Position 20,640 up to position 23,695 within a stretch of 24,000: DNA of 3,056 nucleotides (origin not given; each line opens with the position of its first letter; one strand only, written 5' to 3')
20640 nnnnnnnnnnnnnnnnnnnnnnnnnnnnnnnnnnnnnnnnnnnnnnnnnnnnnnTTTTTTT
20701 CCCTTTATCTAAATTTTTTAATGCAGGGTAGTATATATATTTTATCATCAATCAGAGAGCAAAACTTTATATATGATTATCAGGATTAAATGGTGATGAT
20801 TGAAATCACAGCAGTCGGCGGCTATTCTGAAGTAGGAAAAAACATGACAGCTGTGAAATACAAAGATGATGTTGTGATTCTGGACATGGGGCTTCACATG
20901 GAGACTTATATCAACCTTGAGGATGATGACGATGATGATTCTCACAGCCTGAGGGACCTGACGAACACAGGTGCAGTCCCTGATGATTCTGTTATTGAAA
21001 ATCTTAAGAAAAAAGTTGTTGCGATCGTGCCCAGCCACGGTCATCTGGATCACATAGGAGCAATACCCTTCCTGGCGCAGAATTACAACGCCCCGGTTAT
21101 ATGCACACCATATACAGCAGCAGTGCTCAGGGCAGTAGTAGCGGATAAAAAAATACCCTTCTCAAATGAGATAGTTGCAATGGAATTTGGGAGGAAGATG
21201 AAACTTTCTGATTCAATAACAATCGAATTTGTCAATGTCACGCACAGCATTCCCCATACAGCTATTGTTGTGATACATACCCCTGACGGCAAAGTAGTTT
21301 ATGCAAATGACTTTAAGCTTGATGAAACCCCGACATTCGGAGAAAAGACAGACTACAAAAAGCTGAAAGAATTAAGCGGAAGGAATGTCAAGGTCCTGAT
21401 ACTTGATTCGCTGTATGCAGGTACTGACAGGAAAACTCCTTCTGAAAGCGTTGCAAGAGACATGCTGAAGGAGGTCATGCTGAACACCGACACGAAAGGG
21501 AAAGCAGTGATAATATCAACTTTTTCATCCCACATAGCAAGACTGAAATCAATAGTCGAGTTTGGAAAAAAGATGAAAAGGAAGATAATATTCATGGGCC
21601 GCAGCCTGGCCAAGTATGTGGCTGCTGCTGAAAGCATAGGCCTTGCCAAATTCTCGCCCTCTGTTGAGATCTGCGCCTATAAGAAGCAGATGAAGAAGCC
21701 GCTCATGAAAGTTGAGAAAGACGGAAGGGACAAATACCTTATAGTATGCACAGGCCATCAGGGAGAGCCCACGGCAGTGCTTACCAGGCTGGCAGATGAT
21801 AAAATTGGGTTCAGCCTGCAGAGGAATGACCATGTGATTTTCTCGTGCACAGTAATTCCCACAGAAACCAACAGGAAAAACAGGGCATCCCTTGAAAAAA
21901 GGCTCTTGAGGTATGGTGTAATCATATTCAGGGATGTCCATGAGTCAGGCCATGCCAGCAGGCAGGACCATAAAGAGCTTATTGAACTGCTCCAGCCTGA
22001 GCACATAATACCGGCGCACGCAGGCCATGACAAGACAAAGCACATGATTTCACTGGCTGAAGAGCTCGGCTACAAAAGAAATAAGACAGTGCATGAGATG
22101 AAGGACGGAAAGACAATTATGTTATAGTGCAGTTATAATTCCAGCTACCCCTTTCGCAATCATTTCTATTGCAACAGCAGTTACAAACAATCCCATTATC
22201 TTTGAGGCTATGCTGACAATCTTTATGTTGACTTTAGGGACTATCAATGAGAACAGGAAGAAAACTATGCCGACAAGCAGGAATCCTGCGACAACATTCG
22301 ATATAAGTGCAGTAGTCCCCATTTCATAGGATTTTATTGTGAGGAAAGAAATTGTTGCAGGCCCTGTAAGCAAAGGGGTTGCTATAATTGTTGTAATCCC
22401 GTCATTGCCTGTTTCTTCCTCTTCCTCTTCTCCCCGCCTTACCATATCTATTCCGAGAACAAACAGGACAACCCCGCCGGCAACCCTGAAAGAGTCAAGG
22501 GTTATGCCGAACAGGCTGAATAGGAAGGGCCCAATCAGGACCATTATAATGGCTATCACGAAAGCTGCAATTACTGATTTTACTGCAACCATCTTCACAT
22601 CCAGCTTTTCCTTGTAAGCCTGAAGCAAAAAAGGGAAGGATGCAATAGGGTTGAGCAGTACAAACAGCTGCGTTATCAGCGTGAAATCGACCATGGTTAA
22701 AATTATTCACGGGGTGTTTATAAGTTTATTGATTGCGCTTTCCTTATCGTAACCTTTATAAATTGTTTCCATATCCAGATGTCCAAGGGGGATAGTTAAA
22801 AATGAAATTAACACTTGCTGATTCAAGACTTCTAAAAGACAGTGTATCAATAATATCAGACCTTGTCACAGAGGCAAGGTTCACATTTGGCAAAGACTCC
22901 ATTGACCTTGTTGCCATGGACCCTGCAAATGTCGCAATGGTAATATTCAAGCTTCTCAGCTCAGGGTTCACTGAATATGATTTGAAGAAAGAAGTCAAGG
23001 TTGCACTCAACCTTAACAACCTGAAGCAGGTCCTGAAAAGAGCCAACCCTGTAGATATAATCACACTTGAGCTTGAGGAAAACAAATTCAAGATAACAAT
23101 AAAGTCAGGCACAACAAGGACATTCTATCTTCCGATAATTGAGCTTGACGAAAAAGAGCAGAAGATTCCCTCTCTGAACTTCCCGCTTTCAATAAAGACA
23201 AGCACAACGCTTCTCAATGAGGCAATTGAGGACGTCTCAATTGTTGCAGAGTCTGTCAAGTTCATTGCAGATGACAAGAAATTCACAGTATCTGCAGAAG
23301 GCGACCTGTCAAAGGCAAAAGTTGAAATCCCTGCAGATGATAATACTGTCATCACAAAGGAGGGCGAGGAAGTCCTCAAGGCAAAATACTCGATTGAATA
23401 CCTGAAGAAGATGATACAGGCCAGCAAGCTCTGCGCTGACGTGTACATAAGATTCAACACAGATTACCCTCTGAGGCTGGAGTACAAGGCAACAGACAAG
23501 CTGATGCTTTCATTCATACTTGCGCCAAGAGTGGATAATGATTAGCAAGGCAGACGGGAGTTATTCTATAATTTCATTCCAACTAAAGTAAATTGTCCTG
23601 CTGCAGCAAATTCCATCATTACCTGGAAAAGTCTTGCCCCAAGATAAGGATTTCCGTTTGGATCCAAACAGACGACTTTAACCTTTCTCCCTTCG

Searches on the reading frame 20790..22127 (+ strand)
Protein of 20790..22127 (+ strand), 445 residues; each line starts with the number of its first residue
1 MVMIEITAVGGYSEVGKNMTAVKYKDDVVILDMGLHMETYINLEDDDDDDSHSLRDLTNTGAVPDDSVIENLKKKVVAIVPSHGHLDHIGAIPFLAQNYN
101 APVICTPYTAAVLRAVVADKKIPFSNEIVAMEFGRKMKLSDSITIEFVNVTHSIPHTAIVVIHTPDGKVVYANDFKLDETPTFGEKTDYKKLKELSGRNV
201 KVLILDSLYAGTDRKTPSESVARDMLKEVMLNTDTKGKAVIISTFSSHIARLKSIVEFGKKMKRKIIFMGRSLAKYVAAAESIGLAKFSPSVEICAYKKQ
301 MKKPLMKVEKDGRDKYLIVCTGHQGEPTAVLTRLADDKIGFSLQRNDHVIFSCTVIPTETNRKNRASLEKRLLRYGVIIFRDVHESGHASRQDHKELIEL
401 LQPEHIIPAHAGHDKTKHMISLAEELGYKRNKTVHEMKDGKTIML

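Call 70: search_protein_families(library=pfam, proteins=[window:20790-22127:+], max_evalue=0.01)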
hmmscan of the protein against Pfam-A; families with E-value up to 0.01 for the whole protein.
window:20790-22127:+ (445 aa): 4 families
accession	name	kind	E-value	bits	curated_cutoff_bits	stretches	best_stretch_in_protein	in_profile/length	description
PF22505.1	RNase_J_b_CASP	-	3.4e-25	88.7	27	1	239-362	3-118/126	Ribonuclease J, beta-CASP domain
PF12706.13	Lactamase_B_2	-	1.2e-10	41.8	27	1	74-179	29-147/200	Beta-lactamase superfamily domain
PF00753.33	Lactamase_B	-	1.1e-09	39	22.7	1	17-182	6-157/196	Metallo-beta-lactamase superfamily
PF07521.17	RMMBL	-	1.2e-06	28.9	21.6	1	385-428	14-58/63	Zn-dependent metallo-hydrolase RNA specificity domain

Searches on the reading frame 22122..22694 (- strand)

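Call 70: search_protein_families(library=pfam, proteins=[window:22122-22694:-], max_evalue=0.01)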
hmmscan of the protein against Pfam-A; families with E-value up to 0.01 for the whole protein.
window:22122-22694:- (190 aa): 1 family
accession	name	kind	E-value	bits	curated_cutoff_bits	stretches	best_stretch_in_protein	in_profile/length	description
PF01914.23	MarC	-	1.2e-26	93.9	23.9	1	5-187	6-203/203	MarC family integral membrane protein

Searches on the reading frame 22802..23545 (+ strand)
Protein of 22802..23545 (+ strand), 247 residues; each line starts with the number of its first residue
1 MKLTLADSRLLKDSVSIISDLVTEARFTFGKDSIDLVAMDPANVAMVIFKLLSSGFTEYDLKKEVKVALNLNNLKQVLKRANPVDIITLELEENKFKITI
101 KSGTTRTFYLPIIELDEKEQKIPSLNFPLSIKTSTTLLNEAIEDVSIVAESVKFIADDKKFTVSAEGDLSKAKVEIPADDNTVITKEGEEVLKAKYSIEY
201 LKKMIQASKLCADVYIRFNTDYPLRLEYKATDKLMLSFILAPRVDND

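Call 70: search_protein_families(library=pfam, proteins=[window:22802-23545:+], max_evalue=0.01)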
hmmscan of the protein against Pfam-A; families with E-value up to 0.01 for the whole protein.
window:22802-23545:+ (247 aa): 4 families
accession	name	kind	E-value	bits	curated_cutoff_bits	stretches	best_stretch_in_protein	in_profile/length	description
PF00705.23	PCNA_N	-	8.2e-16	58.3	20.3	1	4-98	5-99/127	Proliferating cell nuclear antigen, N-terminal domain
PF02747.20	PCNA_C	-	1.7e-11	44.8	23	1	121-242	1-127/128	Proliferating cell nuclear antigen, C-terminal domain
PF02144.21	Rad1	-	1.2e-07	31.5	24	1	88-220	114-247/257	Repair protein Rad1/Rec1/Rad17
PF04139.18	Rad9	-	0.00079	19.4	25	1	18-169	8-172/253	Rad9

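Call 71: find_encoding_contigs(protein=window:22802-23545:+, flank=10000, max_places=1)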
Protein window:22802-23545:+ (247 aa): 24 contigs read that carry it; 1 place shown.
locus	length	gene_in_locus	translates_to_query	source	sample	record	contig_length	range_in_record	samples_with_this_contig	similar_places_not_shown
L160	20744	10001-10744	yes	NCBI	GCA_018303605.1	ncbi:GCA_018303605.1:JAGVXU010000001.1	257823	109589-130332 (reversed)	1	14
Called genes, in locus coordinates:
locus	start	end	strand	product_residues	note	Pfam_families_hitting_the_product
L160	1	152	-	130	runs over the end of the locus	-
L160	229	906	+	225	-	PF22175:Ogg-HhH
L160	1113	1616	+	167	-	PF07823:CPDase, PF02834:LigT_PEase (faint), PF13563:2_5_RNA_ligase2 (weak)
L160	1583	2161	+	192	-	-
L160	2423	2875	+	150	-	-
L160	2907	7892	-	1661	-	-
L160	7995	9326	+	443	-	PF00753:Lactamase_B, PF12706:Lactamase_B_2, PF22505:RNase_J_b_CASP, PF07521:RMMBL (weak)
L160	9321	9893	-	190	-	PF01914:MarC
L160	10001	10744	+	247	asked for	PF00705:PCNA_N, PF02144:Rad1, PF02747:PCNA_C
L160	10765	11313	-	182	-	-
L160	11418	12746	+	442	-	PF00675:Peptidase_M16, PF05193:Peptidase_M16_C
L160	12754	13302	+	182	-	-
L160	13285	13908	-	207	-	-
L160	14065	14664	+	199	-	-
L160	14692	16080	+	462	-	-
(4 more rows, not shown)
